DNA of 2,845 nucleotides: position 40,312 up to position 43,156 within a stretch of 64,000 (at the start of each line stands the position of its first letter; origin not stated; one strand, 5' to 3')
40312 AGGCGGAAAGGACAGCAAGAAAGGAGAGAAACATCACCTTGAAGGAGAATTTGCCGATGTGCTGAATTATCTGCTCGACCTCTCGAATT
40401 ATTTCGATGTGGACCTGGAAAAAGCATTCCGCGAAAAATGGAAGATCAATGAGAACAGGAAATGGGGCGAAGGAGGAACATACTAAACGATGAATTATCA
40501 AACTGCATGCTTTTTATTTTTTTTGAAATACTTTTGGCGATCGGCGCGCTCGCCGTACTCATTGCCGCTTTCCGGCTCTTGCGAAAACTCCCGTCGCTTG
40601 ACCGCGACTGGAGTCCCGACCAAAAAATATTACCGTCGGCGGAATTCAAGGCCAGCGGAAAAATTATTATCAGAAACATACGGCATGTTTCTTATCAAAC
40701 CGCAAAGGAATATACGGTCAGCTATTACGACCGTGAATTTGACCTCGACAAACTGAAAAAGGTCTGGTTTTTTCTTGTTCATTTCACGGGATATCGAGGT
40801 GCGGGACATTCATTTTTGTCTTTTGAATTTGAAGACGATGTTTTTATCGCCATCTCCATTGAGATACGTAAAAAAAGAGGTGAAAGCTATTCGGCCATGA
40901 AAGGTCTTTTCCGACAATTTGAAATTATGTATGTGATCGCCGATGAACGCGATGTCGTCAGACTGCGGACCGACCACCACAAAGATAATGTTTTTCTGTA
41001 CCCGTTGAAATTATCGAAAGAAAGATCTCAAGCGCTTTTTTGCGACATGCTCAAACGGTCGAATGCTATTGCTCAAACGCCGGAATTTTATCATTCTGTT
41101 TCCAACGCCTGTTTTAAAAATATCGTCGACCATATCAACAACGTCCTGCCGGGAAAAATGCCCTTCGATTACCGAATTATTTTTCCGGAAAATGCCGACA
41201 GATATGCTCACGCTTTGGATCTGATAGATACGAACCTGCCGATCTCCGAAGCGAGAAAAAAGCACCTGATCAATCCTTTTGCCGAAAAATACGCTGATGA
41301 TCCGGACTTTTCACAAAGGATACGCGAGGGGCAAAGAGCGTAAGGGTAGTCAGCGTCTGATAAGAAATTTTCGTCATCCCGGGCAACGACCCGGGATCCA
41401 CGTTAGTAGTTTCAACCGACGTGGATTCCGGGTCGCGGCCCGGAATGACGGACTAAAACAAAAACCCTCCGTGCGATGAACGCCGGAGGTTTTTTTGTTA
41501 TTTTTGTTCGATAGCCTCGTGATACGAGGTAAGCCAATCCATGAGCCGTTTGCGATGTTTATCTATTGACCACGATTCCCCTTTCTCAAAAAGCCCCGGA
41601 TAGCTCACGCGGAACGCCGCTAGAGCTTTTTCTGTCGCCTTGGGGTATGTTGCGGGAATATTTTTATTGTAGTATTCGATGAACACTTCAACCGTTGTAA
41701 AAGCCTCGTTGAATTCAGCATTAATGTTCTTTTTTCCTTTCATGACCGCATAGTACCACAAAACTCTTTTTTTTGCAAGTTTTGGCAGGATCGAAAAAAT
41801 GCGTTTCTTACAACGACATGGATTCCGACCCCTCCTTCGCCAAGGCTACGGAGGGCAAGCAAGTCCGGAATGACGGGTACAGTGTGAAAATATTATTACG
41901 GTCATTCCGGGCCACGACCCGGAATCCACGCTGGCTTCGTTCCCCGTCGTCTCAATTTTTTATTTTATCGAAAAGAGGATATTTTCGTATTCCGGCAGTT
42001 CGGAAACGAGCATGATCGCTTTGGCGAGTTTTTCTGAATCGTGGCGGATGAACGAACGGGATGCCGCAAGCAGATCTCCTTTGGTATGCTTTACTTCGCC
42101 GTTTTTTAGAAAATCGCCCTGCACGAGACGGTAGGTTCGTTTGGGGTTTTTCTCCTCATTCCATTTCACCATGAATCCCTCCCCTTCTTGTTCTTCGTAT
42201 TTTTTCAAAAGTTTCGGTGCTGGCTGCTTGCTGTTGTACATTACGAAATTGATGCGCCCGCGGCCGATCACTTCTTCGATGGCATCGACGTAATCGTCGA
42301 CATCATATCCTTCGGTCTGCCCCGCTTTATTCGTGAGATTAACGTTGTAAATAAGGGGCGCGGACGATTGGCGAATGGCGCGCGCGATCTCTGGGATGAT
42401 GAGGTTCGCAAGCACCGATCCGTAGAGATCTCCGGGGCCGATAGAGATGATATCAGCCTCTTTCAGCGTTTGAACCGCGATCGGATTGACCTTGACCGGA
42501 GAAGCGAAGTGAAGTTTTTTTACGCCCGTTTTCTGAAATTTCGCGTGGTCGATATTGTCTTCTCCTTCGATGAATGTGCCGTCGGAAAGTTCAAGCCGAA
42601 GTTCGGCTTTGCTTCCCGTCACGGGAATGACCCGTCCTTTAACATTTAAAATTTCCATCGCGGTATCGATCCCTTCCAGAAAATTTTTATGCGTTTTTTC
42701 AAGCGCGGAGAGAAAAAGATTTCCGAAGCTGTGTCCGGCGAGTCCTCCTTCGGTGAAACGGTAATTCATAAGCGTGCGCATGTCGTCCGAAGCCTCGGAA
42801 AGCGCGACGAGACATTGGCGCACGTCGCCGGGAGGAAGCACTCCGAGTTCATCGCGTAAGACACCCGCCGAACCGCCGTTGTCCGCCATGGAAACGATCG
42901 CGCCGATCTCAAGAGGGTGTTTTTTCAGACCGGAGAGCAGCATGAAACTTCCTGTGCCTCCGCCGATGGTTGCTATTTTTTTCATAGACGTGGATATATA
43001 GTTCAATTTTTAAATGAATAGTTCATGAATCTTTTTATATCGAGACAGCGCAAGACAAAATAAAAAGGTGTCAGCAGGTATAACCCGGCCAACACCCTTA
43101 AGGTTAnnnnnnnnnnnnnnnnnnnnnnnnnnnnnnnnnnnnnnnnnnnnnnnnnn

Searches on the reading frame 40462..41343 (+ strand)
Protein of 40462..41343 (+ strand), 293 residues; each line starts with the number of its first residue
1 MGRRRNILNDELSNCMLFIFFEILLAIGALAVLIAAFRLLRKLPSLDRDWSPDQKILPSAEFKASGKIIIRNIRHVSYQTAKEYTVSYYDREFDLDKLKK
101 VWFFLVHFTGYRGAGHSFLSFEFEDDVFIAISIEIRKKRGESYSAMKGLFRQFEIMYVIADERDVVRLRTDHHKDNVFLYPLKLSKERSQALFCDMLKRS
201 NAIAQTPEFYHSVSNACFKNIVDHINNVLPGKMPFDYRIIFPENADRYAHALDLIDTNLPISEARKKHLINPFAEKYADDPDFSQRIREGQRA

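Call 88: search_protein_families(library=pfam, proteins=[window:40462-41343:+], max_evalue=0.00001)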
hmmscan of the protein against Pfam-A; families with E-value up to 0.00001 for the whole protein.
window:40462-41343:+ (293 aa): 1 family
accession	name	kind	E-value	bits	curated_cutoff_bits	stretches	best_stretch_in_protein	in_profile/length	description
PF13387.12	Lnb_N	-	2.4e-35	122.1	22.2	1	87-241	4-173/175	Lnb N-terminal periplasmic domain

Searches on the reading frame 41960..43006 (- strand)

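Call 88: search_protein_families(library=pfam, proteins=[window:41960-43006:-], max_evalue=0.00001)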
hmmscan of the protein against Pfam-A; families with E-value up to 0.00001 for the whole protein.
window:41960-43006:- (348 aa): 1 family
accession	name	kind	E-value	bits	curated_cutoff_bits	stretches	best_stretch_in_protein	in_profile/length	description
PF01933.23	CofD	-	1.4e-78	264.5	30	1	11-299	1-289/290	2-phospho-L-lactate transferase CofD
